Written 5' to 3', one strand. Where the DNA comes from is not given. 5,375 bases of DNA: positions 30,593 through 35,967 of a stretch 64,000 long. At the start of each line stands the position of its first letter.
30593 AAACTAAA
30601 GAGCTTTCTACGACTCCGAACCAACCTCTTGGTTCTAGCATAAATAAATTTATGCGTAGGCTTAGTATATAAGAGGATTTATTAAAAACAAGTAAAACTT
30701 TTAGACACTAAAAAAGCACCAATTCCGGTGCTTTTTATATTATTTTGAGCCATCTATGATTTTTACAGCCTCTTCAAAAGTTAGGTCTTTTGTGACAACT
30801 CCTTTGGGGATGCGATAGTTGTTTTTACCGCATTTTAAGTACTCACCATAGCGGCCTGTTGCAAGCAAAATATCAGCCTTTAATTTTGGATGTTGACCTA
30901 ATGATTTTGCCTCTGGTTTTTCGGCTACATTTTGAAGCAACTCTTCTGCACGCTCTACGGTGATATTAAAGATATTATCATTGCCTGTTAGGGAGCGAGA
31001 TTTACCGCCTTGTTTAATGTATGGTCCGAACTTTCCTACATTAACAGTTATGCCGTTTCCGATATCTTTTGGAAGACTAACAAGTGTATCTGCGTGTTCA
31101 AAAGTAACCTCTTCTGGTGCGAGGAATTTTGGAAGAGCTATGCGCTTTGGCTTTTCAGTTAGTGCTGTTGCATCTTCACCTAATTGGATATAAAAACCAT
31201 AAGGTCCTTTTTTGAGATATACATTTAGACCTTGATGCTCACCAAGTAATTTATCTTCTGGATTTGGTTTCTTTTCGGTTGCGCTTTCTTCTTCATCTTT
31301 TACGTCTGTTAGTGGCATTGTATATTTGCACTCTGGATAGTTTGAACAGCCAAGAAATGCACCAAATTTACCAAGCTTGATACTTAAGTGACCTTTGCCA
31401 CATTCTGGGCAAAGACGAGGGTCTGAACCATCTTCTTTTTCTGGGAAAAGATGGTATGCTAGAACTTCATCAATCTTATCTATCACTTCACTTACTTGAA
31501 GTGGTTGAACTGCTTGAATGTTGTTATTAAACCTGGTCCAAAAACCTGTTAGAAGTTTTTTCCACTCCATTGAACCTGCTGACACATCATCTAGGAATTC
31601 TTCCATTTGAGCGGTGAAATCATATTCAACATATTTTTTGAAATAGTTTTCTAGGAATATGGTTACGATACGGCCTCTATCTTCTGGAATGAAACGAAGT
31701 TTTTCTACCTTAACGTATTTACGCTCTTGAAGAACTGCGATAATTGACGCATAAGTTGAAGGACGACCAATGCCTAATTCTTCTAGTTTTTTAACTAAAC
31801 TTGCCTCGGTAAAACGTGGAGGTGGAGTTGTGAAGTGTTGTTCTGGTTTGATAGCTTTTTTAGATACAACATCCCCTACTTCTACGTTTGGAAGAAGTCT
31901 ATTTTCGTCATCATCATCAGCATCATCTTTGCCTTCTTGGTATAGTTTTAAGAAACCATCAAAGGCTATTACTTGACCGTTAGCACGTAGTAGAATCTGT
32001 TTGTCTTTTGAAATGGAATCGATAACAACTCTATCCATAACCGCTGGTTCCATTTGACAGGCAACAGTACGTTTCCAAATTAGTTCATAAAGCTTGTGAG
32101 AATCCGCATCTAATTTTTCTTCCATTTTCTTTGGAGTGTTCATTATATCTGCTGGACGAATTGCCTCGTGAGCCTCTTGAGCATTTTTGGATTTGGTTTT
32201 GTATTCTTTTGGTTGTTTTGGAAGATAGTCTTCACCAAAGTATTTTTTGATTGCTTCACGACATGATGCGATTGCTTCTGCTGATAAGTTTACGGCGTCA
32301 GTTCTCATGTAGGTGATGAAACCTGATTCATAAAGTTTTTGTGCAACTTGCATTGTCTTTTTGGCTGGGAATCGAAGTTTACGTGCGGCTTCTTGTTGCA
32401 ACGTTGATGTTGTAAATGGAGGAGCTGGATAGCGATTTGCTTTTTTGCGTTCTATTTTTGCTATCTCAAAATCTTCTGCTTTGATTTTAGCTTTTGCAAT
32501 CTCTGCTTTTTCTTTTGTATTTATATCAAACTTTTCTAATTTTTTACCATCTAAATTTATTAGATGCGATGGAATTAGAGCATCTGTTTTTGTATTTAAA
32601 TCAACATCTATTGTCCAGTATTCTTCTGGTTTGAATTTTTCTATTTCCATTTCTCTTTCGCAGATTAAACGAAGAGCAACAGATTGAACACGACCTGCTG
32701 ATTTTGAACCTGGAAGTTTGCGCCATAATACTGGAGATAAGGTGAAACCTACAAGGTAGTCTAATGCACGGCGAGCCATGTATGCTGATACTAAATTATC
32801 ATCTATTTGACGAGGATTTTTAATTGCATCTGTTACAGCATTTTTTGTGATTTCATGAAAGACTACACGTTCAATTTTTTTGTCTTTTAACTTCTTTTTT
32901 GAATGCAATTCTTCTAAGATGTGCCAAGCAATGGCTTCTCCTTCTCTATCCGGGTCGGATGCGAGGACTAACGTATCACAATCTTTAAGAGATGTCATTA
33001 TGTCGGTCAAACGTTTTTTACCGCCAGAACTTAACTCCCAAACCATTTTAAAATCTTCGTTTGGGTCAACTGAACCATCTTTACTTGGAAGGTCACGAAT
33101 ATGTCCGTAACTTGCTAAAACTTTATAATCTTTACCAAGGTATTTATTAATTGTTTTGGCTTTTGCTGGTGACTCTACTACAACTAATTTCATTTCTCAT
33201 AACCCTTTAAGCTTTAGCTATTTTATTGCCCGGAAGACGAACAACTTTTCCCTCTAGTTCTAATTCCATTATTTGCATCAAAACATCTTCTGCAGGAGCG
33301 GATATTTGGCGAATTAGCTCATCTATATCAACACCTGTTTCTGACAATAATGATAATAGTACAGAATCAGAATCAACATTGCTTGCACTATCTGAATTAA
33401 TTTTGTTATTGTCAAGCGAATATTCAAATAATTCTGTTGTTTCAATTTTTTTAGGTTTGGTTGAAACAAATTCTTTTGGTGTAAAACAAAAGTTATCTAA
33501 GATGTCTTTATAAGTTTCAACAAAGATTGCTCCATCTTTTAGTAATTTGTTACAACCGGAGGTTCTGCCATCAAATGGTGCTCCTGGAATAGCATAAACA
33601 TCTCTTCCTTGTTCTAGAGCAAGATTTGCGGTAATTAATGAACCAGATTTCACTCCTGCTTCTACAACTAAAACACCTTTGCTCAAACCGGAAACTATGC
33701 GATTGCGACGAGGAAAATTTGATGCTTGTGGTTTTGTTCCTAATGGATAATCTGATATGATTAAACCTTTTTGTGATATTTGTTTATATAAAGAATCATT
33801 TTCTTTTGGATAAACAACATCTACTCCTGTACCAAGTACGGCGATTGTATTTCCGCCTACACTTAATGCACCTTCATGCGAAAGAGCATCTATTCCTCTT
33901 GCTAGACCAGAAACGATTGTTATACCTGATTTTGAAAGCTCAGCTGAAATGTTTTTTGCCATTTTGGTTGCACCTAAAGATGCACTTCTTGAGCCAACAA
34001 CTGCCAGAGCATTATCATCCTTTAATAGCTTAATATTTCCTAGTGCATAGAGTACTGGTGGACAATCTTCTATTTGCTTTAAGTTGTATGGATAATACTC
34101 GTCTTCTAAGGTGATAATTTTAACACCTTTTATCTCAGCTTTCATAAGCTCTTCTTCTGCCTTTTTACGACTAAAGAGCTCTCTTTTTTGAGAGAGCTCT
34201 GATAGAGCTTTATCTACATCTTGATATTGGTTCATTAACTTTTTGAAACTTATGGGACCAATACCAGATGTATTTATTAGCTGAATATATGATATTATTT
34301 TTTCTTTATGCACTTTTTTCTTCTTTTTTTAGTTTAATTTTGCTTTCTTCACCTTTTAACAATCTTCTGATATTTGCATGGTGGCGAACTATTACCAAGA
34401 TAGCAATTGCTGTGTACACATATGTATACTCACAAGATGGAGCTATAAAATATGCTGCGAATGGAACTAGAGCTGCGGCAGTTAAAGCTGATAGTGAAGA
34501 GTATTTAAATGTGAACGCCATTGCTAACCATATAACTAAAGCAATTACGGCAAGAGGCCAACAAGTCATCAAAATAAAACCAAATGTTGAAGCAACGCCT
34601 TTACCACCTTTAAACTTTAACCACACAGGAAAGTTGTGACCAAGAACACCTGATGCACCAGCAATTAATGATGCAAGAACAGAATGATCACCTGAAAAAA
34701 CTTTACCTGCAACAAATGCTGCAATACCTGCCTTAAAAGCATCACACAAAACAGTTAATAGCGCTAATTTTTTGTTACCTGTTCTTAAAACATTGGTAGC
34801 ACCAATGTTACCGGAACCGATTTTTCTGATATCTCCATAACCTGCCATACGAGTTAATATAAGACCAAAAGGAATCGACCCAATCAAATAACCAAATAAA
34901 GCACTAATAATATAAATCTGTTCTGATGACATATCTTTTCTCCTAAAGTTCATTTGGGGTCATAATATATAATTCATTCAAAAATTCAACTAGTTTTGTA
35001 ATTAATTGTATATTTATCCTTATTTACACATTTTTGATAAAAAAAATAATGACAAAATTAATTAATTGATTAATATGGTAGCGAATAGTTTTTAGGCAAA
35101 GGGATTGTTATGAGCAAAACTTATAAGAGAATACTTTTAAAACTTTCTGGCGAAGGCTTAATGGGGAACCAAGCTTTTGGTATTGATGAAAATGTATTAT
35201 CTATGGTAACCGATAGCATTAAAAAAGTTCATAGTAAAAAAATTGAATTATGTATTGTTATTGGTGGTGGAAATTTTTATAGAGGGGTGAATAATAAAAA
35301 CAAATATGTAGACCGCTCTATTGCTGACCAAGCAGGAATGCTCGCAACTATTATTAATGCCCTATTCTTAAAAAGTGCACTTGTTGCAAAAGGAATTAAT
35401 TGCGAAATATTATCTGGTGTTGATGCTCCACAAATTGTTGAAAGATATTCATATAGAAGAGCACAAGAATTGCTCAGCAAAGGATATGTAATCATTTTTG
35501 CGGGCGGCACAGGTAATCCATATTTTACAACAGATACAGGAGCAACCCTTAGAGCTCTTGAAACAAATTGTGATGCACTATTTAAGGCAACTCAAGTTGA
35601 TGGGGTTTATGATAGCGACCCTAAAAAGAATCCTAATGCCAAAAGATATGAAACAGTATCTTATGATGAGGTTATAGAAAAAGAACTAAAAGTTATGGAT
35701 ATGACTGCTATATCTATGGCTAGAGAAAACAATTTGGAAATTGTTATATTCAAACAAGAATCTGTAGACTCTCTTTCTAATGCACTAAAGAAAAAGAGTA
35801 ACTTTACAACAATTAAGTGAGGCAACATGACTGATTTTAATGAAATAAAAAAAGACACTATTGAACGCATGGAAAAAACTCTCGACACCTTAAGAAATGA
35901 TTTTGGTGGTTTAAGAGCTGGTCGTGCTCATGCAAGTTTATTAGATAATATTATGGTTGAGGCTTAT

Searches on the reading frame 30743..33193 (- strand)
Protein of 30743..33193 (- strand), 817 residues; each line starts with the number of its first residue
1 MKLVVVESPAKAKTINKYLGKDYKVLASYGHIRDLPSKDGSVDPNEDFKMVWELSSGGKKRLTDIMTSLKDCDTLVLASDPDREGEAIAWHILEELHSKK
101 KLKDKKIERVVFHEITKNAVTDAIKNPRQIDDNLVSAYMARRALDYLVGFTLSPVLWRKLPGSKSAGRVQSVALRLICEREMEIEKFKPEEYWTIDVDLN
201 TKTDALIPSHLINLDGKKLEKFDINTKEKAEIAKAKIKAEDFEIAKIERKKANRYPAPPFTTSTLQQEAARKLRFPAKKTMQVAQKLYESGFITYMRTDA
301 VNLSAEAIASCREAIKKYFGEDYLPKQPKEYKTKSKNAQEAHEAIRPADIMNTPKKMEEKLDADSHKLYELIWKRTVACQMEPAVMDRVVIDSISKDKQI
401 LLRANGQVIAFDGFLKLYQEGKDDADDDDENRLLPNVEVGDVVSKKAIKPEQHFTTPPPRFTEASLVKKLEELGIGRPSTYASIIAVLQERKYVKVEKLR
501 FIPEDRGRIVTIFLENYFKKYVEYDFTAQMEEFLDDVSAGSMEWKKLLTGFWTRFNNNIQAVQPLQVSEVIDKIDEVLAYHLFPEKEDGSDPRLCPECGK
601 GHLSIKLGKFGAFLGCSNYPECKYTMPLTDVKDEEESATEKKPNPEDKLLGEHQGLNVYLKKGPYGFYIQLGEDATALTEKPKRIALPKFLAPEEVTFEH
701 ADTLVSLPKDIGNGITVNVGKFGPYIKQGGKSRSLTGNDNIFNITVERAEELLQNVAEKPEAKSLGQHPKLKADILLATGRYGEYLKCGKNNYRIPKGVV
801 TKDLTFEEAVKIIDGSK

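Call 64: search_protein_families(library=pfam, proteins=[window:30743-33193:-], max_evalue=0.00001)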
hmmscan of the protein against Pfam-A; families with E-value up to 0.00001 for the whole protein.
window:30743-33193:- (817 aa): 4 families
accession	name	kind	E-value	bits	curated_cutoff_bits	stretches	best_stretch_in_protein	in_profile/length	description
PF01131.25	Topoisom_bac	-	6.4e-129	431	35.1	1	130-548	2-410/411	DNA topoisomerase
PF13368.11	Toprim_C_rpt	-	2.5e-33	114.2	22.3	3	712-761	5-54/57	Topoisomerase C-terminal repeat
PF01751.28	Toprim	-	4.3e-20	72.1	23.1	1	2-115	1-96/96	Toprim domain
PF01396.24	Zn_ribbon_Top1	-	1.8e-15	56.9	32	1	594-629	3-37/39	Topoisomerase DNA binding C4 zinc finger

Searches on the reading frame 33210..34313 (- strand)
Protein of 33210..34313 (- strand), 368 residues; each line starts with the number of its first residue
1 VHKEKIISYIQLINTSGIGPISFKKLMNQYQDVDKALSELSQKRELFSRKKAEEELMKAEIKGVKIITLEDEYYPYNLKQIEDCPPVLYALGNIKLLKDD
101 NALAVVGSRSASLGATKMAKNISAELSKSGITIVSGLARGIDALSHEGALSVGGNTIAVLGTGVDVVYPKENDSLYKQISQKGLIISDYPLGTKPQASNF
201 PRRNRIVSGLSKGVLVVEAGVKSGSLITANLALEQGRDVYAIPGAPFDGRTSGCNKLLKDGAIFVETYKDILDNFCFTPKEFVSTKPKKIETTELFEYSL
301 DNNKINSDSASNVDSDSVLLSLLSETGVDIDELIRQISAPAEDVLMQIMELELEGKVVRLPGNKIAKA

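Call 64: search_protein_families(library=pfam, proteins=[window:33210-34313:-], max_evalue=0.00001)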
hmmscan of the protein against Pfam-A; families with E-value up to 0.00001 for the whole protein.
window:33210-34313:- (368 aa): 2 families
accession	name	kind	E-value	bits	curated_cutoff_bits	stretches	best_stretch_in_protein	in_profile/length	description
PF02481.21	DNA_processg_A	-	2.4e-80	269.1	29.6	1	60-265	3-210/212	DNA recombination-mediator protein A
PF17782.7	DprA_WH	-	1.1e-12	48.2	22.9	1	317-363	15-61/61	DprA winged helix domain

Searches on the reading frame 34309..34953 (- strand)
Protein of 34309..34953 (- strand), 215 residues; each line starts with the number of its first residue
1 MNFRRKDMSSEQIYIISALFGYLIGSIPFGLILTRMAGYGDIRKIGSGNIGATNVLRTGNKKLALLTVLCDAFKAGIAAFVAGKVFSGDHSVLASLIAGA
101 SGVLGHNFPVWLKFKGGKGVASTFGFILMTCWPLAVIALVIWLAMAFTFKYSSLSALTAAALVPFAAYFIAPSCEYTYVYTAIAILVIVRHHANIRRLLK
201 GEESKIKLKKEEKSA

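Call 64: search_protein_families(library=pfam, proteins=[window:34309-34953:-], max_evalue=0.00001)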
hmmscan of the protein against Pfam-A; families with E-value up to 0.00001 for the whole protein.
window:34309-34953:- (215 aa): 1 family
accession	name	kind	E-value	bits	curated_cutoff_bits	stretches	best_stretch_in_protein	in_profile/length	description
PF02660.20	G3P_acyltransf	-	2.7e-52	177.6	24.1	1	20-198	1-164/164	Glycerol-3-phosphate acyltransferase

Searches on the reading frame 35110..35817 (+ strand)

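Call 64: search_protein_families(library=pfam, proteins=[window:35110-35817:+], max_evalue=0.00001)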
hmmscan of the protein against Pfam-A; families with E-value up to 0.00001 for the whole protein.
window:35110-35817:+ (236 aa): 1 family
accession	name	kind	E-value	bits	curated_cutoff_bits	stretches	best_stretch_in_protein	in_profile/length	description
PF00696.33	AA_kinase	-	4.2e-39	135.1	24.9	1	6-214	1-233/234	Amino acid kinase family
